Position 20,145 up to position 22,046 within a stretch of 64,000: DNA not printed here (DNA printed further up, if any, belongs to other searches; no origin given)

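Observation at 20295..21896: Compositionally atypical 533-aa orphan gene inserted between metabolic genes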

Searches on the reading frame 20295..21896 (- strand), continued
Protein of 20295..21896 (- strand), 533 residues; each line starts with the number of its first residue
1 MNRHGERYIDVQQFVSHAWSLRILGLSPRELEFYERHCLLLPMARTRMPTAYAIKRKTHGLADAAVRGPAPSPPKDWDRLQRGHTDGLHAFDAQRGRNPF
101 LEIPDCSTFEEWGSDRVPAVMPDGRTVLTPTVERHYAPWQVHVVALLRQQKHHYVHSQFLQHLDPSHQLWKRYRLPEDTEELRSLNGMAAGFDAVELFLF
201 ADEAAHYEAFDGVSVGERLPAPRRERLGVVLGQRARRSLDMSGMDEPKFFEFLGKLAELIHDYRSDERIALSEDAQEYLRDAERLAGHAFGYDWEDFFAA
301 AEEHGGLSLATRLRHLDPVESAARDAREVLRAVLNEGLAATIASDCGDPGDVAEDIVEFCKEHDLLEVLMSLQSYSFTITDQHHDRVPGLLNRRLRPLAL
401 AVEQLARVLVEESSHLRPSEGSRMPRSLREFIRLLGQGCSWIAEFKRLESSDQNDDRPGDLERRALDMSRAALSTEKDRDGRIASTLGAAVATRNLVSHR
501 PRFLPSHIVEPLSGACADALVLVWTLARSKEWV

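Call 34: find_related_loci(query=A2, collection=genome_contigs, flank=10000)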
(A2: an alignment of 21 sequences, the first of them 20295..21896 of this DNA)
Query A2 (533 aa) in genome_contigs; peptide patterns used: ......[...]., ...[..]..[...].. (x = any residue, [..] = any of these).
51 stretches matched a pattern; 23 encode a relative of the query (tblastn E <= 1e-3); 22 distinct loci.
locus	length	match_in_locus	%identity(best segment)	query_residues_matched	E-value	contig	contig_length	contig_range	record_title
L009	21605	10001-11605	52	1-533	3e-168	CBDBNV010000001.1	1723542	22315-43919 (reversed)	MAG: Tepidiformaceae bacterium isolate 3c820463-a1c9-49a0-8b2b-ff86738c7aa6 genome assembly, contig: contig_1, whole gen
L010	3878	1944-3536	52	1-533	1e-172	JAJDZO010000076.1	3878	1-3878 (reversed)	MAG: Acidimicrobiia bacterium isolate jk18x40bins.8 k141_2385615, whole genome shotgun sequence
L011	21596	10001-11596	51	1-533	8e-166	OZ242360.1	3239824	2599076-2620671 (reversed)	MAG: Chloroflexota bacterium isolate 96c89a91-56bf-49b9-8890-dc7aad1d8409 genome assembly, chromosome: 1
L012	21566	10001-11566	54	1-524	4e-165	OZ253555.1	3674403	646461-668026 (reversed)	MAG: Dehalococcoidia bacterium isolate 3e717284-69a8-41bf-8ce6-f7adde8b09c9 genome assembly, chromosome: 1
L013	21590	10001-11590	51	1-533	1e-162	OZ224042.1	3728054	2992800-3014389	MAG: Acidimicrobiales bacterium isolate 5fd421f4-4967-4565-8d05-0d282dd64fa1 genome assembly, chromosome: 1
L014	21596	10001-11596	50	1-533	4e-160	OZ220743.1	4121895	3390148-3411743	MAG: Acidimicrobiales bacterium isolate dadfcd55-464f-4f03-9875-fa0eca1464b2 genome assembly, chromosome: 1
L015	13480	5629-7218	52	1-530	1e-159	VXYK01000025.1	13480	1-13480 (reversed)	MAG: Acidimicrobiaceae bacterium isolate SB0670_bin_1 NODE_2102_length_13480_cov_16.016685, whole genome shotgun sequenc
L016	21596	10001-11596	50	1-533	4e-158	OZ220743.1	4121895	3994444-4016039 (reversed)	MAG: Acidimicrobiales bacterium isolate dadfcd55-464f-4f03-9875-fa0eca1464b2 genome assembly, chromosome: 1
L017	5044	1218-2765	49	1-533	2e-160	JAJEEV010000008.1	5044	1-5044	MAG: Acidimicrobiia bacterium isolate p16x34bins.51 k141_629837, whole genome shotgun sequence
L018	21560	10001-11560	51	1-519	3e-155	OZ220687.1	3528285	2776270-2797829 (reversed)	MAG: Acidimicrobiales bacterium isolate 3e3f92a6-18ad-429f-812c-c77ddcffca8d genome assembly, chromosome: 1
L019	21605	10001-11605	51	1-533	3e-154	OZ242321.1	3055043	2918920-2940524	MAG: Tepidiformaceae bacterium isolate 949ddbba-843b-4032-93c1-215a6ae00154 genome assembly, chromosome: 1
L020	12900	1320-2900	52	1-530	2e-164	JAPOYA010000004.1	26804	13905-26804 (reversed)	MAG: Acidimicrobiaceae bacterium isolate COS4_bin_1 NODE_1610_length_26804_cov_43.581, whole genome shotgun sequence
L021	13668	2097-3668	48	1-533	5e-147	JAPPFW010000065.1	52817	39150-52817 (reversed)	MAG: bacterium isolate RHO1_bin_3 NODE_1359_length_52817_cov_35.662029, whole genome shotgun sequence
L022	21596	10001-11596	45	1-533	5e-142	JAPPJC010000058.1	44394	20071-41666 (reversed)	MAG: Acidimicrobiaceae bacterium isolate RHO2_bin_38 NODE_1312_length_44394_cov_8.386094, whole genome shotgun sequence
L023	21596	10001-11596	50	1-533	1e-156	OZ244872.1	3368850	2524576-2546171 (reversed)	MAG: Candidatus Aldehydirespirator sp. isolate 389653a7-0111-4ae2-a933-d032a7ae712c genome assembly, chromosome: 1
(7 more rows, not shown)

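Call 39: find_encoding_contigs(protein=P0031, flank=7000, max_places=1)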
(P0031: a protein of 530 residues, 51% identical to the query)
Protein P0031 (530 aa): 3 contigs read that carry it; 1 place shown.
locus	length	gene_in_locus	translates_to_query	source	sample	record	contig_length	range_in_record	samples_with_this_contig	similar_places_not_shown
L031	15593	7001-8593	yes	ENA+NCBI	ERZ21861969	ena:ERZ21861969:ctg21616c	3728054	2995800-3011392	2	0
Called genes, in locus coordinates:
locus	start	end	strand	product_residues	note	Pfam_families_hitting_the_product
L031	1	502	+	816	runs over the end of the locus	PF03176:MMPL, PF00873:ACR_tran (weak), PF02460:Patched, PF12349:Sterol-sensing (weak)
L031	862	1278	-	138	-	PF01850:PIN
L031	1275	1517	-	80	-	-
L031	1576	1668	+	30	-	-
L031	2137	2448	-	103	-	PF02452:PemK_toxin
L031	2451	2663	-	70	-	-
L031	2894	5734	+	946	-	PF00270:DEAD, PF04851:ResIII, PF18766:SWI2_SNF2, PF00271:Helicase_C (weak), PF08463:EcoEI_R_C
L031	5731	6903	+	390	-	PF01420:Methylase_S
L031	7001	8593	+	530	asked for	-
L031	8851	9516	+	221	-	PF01936:NYN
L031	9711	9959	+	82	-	-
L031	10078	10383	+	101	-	-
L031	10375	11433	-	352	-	PF00665:rve (weak), PF13683:rve_3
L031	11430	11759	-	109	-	-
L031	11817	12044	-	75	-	-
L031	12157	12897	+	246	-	PF08867:FRG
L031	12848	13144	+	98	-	PF13936:HTH_38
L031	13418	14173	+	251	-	-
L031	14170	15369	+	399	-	PF08843:AbiEii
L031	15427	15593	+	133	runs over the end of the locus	PF01661:Macro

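Call 40: find_encoding_contigs(protein=P0047, flank=7000, max_places=2)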
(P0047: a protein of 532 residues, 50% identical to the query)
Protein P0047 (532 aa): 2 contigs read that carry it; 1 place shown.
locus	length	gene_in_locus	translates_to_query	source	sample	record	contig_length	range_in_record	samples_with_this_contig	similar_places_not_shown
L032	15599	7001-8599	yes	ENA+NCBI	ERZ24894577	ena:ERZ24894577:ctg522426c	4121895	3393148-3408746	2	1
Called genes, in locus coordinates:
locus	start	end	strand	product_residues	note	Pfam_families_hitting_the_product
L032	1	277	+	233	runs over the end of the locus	PF00378:ECH_1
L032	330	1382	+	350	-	PF00762:Ferrochelatase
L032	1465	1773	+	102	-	-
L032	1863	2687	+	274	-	PF01149:Fapy_DNA_glyco, PF06831:H2TH, PF06827:zf-FPG_IleRS (weak)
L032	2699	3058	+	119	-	PF00903:Glyoxalase, PF13468:Glyoxalase_3 (faint), PF13669:Glyoxalase_4, PF18029:Glyoxalase_6, PF22677:Ble-like_N (faint)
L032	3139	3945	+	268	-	PF13635:DUF4143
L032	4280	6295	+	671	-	PF05598:DUF772, PF01609:DDE_Tnp_1 (faint), PF13751:DDE_Tnp_1_6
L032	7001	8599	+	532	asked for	-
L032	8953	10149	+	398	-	PF14690:Zn_ribbon_ISL3, PF01610:DDE_Tnp_ISL3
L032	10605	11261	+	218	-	PF27258:NspV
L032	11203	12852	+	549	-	PF02384:N6_Mtase (weak)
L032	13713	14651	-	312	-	PF07885:Ion_trans_2, PF02254:TrkA_N, PF02080:TrkA_C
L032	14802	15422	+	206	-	PF00588:SpoU_methylase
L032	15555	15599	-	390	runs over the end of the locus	PF00149:Metallophos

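Call 41: find_encoding_contigs(protein=P0040, flank=7000, max_places=1)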
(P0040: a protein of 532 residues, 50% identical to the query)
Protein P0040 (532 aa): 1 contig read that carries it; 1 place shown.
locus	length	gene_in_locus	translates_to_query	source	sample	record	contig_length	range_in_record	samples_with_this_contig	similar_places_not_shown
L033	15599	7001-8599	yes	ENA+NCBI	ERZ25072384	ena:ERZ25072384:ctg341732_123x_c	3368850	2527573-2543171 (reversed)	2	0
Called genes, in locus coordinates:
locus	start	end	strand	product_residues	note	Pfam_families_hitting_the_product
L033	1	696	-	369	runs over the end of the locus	PF00180:Iso_dh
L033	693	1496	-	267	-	PF19799:DUF6282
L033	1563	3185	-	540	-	PF00501:AMP-binding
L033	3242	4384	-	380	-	PF02771:Acyl-CoA_dh_N, PF02770:Acyl-CoA_dh_M, PF00441:Acyl-CoA_dh_1, PF08028:Acyl-CoA_dh_2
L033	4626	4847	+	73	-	PF05154:TM2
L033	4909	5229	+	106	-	-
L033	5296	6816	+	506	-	PF01555:N6_N4_Mtase, PF01844:HNH, PF14279:HNH_5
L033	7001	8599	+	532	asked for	-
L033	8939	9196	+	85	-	-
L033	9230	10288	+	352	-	-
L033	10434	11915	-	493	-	PF01019:G_glu_transpept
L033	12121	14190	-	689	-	PF25199:nSTAND_NTPase5 (faint), PF00004:AAA, PF00005:ABC_tran (faint), PF00910:RNA_helicase (faint), PF05673:DUF815 (weak), PF13191:AAA_16 (weak), PF06068:TIP49, PF00004:AAA, +17 more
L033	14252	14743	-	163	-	-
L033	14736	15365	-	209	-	PF02311:AraC_binding (weak), PF07883:Cupin_2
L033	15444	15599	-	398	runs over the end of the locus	PF04909:Amidohydro_2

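Call 49: find_homologous_proteins(query=A1, max_evalue=0.001)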
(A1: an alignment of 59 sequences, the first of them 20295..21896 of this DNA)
Query A1 (59 sequences) (533 aa, profile of the alignment): 118 proteins with E <= 0.001 among 8000 candidates.
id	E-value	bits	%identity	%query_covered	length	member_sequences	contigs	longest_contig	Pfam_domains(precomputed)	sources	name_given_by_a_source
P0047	2.9e-186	639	50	100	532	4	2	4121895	-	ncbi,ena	-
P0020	6.5e-185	634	52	100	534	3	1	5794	-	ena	-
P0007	1.3e-184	633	52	100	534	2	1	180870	-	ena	-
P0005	4.2e-184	631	55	100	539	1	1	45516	-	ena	-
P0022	4.1e-183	628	52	100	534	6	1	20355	-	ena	-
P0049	4.5e-183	628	51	99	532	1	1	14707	-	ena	-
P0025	8.3e-183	627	51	100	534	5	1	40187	-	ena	-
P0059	1.9e-181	623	50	100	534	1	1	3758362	-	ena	-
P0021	6.3e-181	621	52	100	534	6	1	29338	-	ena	-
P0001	1.1e-180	620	100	100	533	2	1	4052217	-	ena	-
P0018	1.5e-180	620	52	100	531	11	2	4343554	-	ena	-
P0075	3.9e-180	618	49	100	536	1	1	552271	-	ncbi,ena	-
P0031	6.9e-180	617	51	100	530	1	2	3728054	-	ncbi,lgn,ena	-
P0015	8.9e-180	617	52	100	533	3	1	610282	-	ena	-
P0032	1.0e-179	617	51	100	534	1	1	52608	-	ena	-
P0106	9.3e-177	607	42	100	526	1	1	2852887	-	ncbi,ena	-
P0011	1.2e-176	607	54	98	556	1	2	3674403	-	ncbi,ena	-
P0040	9.5e-176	604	50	100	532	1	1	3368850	-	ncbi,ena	-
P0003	1.6e-168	580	84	100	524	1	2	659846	-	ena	-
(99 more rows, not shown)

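Call 50: list_cluster_members(proteins=[P0122, P0123, P0130, P0136, P0140, P0141, P0152, P0168, P0185, P0187])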
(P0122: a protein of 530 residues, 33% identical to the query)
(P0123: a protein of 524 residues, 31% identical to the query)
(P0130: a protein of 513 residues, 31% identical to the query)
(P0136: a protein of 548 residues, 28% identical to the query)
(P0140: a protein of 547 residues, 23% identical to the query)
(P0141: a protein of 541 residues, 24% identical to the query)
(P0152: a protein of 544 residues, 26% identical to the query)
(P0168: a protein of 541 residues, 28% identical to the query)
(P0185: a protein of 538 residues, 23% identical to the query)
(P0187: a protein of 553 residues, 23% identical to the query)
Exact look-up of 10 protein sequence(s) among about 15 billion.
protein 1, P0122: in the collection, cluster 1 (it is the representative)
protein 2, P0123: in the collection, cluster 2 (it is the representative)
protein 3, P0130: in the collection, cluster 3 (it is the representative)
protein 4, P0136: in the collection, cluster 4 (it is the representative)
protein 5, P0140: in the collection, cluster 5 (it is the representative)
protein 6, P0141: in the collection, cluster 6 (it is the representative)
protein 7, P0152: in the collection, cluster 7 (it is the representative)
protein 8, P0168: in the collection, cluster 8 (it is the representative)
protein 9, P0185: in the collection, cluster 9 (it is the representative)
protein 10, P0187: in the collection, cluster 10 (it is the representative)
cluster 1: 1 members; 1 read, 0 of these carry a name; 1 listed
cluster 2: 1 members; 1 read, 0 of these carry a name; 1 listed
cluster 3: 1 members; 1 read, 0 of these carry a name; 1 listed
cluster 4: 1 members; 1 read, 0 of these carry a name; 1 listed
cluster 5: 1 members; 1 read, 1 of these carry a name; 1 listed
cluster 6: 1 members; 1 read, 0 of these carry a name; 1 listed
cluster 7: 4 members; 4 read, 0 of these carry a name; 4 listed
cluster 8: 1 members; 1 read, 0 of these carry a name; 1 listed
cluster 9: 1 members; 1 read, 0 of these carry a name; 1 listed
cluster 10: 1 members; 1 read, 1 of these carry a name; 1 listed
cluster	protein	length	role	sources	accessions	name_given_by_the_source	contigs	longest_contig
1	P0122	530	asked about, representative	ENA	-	-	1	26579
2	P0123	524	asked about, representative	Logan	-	-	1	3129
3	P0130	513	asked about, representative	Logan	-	-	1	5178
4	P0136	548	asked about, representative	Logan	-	-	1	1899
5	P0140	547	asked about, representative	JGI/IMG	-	hypothetical protein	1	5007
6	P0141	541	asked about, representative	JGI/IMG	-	-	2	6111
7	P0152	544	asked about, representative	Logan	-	-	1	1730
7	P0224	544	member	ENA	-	-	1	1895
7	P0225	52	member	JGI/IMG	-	-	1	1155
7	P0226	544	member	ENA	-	-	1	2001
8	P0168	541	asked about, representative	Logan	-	-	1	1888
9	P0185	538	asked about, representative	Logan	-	-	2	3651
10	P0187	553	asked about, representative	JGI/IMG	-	hypothetical protein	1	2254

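Call 52: search_dna_similar(query=window:20295-21896:-, collection=phages, mode=protein, max_evalue=0.01)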
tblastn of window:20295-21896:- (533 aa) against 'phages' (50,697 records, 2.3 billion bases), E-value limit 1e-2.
No match.

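Call 53: search_dna_similar(query=window:20295-21896:-, collection=plasmids, mode=protein, max_evalue=0.01)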
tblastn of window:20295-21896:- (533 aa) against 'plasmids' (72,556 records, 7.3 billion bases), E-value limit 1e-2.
No match.

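Call 55: search_protein_families(library=phrogs, proteins=[window:20295-21896:-, P0018, P0106, P0122, P0140, P0187], max_evalue=1)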
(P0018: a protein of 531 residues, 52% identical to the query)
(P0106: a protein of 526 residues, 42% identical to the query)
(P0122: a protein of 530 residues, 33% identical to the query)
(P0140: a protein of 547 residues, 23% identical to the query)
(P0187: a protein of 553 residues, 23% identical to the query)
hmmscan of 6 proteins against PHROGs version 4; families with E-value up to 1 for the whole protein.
window:20295-21896:- (533 aa): 0 families

P0018 (531 aa): 1 family
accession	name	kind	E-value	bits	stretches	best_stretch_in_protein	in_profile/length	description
phrog_4319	-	unknown function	0.23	12.5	1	251-278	8-35/77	-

P0106 (526 aa): 1 family
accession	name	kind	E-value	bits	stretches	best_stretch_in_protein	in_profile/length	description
phrog_2965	-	unknown function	0.032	15.2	1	149-171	8-31/45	-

P0122 (530 aa): 0 families

P0140 (547 aa): 0 families

P0187 (553 aa): 1 family
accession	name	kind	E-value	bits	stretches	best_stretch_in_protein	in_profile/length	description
phrog_22054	-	unknown function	0.0039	18.1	1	357-429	5-79/130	-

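Call 66: fold_search(model_id=the predicted structure, library=pdb)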
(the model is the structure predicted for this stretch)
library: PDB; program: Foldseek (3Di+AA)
matches with E <= 10: 104; with E <= 0.001: 0
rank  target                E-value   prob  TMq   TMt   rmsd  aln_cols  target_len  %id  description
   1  8v2d_A                8.9e-01  0.21  0.16  0.24  16.0       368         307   15  Computational Designed Nanocage O43_129 (released 2024-03-13)
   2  8qah_A                1.1e+00  0.09  0.12  0.14  19.3       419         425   14  X-ray crystal structure of a de novo designed single-chain parallel coiled-coil alpha-helical barrel with 8 inner heli (released 2024-07-03)
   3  8pv4_CR               1.9e+00  0.08  0.14  0.17  20.3       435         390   13  Chaetomium thermophilum pre-60S State 2 - pre-5S rotation with Rix1 complex - composite structure (released 2023-11-15)
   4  2qj0                  2.0e+00  0.05  0.12  0.08  21.4       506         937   10  Structure of the yeast U-box-containing ubiquitin ligase Ufd2p (released 2007-09-18)
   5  5dse_A                2.2e+00  0.08  0.14  0.14  20.2       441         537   13  Crystal Structure of the TTC7B/Hyccin Complex (released 2015-12-02)
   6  7tpg_B                2.2e+00  0.07  0.13  0.16  23.4       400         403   13  Single-Particle Cryo-EM Structure of the WaaL O-antigen ligase in its ligand bound state (released 2022-04-06)
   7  6sii                  2.3e+00  0.07  0.14  0.18  20.9       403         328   13  T. brucei FPPS in complex with 1-((1H-indol-3-yl)methyl)-N-(3-chlorobenzyl)piperidin-4-amine (released 2020-08-26)
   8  8ru3_A                2.3e+00  0.04  0.11  0.12  20.8       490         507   11  Crystal structure of beta-catenin in complex with alpha-helical peptide inhibitor (released 2024-09-04)
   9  6ygb_B                2.3e+00  0.04  0.10  0.08  25.7       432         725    9  Crystal structure of the NatC complex bound to CoA (released 2020-10-28)
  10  2oev                  2.4e+00  0.03  0.10  0.08  37.4       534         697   12  Crystal structure of ALIX/AIP1 (released 2007-03-27)
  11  9bcg_A                2.5e+00  0.08  0.14  0.14  13.4       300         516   13  Myeloid cell leukemia-1 (Mcl-1) complexed with compound (released 2024-08-07)
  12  4yje_A                2.5e+00  0.07  0.13  0.17  17.4       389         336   12  Crystal structure of APC-ARM in complexed with Amer1-A1 (released 2016-03-09)
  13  4ja3_B                2.5e+00  0.04  0.09  0.11  21.7       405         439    9  Partially occluded inward open conformation of the xylose transporter XylE from E. coli (released 2013-05-01)
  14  8v3b_a                2.7e+00  0.06  0.13  0.15  19.9       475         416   13  Computational Designed Nanocage O43_129_+4 (released 2024-03-13)
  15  3m62_A                2.8e+00  0.04  0.12  0.09  21.8       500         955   11  Crystal structure of Ufd2 in complex with the ubiquitin-like (UBL) domain of Rad23 (released 2010-04-28)
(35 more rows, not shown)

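Call 75: search_protein_families(library=pfam, alignment_id=A4, max_evalue=0.00001)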
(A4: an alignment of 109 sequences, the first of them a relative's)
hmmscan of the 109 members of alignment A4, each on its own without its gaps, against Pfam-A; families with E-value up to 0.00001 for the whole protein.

A. member 1, L006:4128-7754:+ (1209 aa): 0 families

B. families by the number of members that match (of 109 scanned): 123 families (the first 25 are shown)
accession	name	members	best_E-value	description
PF02384.22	N6_Mtase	4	2.2e-104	N-6 DNA Methylase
PF04851.21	ResIII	4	1.7e-36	Type III restriction enzyme, res subunit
PF18766.7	SWI2_SNF2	3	2.8e-79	SWI2/SNF2 ATPase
PF13814.12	Replic_Relax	3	4.9e-08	Replication-relaxation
PF11867.13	T1RH-like_C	2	1.3e-134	Type I restriction enzyme HindI endonuclease subunit-like, C-terminal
PF02646.22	RmuC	2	2.5e-89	RmuC family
PF04313.20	HSDR_N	2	5.5e-47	Type I restriction enzyme R protein N terminus (HSDR_N)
PF00534.26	Glycos_transf_1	2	2.8e-42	Glycosyl transferases group 1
PF01555.25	N6_N4_Mtase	2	5.2e-40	DNA methylase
PF01578.25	Cytochrom_C_asm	2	1.3e-38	Cytochrome C assembly protein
PF01548.23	DEDD_Tnp_IS110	2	2.9e-38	Transposase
PF00164.32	Ribosom_S12_S23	2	6.1e-37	Ribosomal protein S12/S23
PF13692.12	Glyco_trans_1_4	2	3.5e-36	Glycosyl transferases group 1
PF13480.13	Acetyltransf_6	2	4.1e-33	Acetyltransferase (GNAT) domain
PF02585.22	PIG-L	2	5.9e-33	GlcNAc-PI de-N-acetylase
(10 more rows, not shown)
